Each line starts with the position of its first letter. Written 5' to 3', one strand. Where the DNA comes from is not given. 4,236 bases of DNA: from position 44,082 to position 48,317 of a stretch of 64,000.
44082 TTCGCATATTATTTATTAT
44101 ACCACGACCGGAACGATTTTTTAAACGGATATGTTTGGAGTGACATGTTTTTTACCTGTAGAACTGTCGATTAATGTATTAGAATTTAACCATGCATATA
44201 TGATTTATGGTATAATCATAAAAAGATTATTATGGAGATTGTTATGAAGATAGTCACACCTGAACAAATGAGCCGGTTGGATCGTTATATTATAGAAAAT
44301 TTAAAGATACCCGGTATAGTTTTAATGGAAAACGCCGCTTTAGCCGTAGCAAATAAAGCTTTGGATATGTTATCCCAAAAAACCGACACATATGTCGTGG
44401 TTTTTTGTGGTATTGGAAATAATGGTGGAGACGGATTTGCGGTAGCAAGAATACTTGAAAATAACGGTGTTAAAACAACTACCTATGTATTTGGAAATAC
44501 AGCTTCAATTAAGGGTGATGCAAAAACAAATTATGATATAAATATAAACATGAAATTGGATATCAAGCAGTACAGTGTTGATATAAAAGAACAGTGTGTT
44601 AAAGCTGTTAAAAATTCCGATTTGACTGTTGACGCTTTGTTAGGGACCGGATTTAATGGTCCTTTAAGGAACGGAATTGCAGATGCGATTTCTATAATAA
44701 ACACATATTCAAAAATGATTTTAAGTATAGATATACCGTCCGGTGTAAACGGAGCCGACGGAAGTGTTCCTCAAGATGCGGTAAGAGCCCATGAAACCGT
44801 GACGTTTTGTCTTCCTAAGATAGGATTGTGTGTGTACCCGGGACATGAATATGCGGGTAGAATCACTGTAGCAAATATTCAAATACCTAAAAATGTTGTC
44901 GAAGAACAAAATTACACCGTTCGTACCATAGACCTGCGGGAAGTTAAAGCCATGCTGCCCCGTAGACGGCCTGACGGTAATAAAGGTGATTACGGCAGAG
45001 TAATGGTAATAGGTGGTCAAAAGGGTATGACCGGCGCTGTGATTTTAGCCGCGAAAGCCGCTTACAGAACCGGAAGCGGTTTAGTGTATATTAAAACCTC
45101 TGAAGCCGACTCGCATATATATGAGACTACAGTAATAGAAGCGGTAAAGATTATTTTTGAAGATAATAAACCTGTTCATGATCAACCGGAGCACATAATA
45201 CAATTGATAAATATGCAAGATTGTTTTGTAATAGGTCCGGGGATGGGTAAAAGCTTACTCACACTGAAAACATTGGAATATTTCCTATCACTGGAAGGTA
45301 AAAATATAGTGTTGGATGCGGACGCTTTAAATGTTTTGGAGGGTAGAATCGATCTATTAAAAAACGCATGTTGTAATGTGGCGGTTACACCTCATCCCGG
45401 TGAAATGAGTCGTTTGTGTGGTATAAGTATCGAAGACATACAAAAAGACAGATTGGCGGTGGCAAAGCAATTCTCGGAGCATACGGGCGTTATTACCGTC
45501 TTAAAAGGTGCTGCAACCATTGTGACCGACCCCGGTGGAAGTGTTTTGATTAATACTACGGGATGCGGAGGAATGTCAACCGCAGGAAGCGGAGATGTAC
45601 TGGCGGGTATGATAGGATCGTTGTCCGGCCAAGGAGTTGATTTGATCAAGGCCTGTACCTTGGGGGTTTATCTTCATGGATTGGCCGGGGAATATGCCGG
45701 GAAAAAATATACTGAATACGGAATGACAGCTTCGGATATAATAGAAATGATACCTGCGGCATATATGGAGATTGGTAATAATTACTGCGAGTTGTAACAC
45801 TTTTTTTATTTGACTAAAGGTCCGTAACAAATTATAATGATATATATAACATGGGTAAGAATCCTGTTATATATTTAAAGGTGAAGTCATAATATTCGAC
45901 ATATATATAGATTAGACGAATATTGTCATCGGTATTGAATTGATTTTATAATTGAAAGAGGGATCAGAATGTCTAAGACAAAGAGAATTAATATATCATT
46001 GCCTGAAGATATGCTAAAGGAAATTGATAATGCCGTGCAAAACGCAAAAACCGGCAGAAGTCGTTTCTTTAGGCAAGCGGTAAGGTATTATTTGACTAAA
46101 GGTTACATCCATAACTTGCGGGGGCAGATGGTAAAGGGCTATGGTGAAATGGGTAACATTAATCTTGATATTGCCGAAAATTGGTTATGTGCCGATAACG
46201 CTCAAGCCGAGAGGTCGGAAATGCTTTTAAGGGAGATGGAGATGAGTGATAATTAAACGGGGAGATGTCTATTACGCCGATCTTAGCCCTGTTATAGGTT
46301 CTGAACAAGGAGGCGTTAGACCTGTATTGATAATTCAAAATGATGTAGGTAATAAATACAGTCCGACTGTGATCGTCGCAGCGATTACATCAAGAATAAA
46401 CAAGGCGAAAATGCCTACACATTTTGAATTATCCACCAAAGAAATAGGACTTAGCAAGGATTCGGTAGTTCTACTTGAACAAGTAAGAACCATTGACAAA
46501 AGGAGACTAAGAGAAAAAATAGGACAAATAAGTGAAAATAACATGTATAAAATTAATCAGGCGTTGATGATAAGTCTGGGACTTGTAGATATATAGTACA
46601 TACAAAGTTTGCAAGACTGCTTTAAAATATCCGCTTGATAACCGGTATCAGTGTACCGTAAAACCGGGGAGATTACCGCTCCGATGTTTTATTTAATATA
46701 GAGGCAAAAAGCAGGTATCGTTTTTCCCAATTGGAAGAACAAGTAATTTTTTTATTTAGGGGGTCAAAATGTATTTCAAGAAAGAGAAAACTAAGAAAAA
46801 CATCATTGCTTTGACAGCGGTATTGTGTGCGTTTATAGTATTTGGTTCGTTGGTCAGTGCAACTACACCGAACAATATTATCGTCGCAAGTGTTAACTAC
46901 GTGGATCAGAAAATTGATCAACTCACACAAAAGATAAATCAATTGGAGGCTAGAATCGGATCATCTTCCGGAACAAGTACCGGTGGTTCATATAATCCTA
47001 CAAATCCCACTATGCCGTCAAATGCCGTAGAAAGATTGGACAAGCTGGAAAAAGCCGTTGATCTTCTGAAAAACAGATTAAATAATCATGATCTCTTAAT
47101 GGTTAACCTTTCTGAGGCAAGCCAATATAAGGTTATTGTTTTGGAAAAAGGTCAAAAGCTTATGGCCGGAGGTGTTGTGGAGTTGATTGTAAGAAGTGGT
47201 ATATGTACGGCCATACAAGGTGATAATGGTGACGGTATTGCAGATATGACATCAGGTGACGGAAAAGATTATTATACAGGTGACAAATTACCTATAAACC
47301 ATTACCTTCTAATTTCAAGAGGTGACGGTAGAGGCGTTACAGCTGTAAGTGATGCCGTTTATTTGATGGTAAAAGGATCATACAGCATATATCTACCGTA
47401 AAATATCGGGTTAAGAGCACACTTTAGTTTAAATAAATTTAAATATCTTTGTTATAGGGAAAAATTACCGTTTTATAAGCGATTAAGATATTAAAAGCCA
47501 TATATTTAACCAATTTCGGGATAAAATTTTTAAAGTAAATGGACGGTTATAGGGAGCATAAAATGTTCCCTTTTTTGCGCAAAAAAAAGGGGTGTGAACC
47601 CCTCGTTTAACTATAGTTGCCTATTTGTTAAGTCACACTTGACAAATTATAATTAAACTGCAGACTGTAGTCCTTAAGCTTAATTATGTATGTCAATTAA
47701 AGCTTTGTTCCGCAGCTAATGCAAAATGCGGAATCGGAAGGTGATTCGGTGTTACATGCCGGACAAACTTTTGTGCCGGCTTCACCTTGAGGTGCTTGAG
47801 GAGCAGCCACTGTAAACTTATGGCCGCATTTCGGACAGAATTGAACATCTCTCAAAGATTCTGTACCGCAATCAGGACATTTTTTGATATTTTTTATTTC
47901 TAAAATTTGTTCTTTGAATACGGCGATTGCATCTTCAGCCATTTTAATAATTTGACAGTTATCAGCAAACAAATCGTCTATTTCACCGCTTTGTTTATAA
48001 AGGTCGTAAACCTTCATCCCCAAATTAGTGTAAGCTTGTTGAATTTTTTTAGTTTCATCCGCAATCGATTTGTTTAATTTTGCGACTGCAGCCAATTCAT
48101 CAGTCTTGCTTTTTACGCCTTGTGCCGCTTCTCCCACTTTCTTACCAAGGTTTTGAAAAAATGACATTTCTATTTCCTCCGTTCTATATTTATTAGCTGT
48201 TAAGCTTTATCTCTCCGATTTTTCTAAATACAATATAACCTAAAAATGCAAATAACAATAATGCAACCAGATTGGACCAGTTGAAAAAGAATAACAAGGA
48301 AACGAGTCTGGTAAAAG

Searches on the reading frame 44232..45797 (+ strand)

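Call 52: search_protein_families(library=pfam, proteins=[window:44232-45797:+], max_evalue=0.00001)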
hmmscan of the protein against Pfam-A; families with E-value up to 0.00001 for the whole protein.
window:44232-45797:+ (521 aa): 2 families
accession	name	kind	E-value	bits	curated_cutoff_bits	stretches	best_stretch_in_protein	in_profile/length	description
PF01256.23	Carb_kinase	-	2.5e-52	178.2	27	1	257-508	1-241/242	NAD(P)H-hydrate dehydratase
PF03853.21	YjeF_N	-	4.2e-44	150.9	24.9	1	30-198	3-169/169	YjeF-related protein N-terminus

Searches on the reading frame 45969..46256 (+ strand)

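Call 52: search_protein_families(library=pfam, proteins=[window:45969-46256:+], max_evalue=0.00001)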
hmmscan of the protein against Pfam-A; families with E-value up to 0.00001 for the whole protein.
window:45969-46256:+ (95 aa): 2 families
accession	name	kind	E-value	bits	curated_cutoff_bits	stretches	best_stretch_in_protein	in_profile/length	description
PF01402.27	RHH_1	-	1.3e-08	34.9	20.5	1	6-43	1-38/39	Ribbon-helix-helix protein, copG family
PF15919.11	HicB_lk_antitox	-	6.7e-07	29.9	27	1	2-37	87-122/123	HicB_like antitoxin of bacterial toxin-antitoxin system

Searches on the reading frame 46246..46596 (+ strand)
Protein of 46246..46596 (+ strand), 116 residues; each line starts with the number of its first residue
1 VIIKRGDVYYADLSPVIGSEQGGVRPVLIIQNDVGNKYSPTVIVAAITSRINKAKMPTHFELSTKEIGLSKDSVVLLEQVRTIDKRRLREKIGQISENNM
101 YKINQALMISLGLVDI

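Call 53: search_protein_families(library=pfam, proteins=[window:46246-46596:+], max_evalue=0.00001)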
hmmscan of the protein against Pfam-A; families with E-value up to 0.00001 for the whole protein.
window:46246-46596:+ (116 aa): 1 family
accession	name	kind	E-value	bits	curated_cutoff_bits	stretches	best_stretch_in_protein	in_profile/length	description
PF02452.23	PemK_toxin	-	1.6e-38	131.7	23.1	1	4-111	1-109/109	PemK-like, MazF-like toxin of type II toxin-antitoxin system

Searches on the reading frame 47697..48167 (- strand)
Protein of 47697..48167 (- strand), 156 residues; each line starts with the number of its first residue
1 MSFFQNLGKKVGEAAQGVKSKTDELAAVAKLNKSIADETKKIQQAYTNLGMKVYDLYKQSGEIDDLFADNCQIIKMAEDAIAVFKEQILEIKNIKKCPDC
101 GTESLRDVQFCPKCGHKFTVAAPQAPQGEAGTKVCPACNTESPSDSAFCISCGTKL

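Call 53: search_protein_families(library=pfam, proteins=[window:47697-48167:-], max_evalue=0.00001)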
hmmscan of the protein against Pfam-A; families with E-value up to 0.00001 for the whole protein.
window:47697-48167:- (156 aa): 5 families
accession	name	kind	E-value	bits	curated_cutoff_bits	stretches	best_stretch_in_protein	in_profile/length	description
PF12773.13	DZR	-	1.3e-10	41.7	27.3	1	97-153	1-45/45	Double zinc ribbon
PF13240.11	Zn_Ribbon_1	-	1.9e-10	40.6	25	0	96-117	1-22/23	zinc-ribbon domain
PF17032.10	Zn_ribbon_15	-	8.3e-09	36.6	28.9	0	87-115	45-73/73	zinc-ribbon family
PF13248.11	Zn_ribbon_3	-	1.3e-08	34.5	27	0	95-118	3-26/26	zinc-ribbon domain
PF24460.1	DUF7575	-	1.6e-06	27.8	28.5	0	95-118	4-27/28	Domain of unknown function (DUF7575)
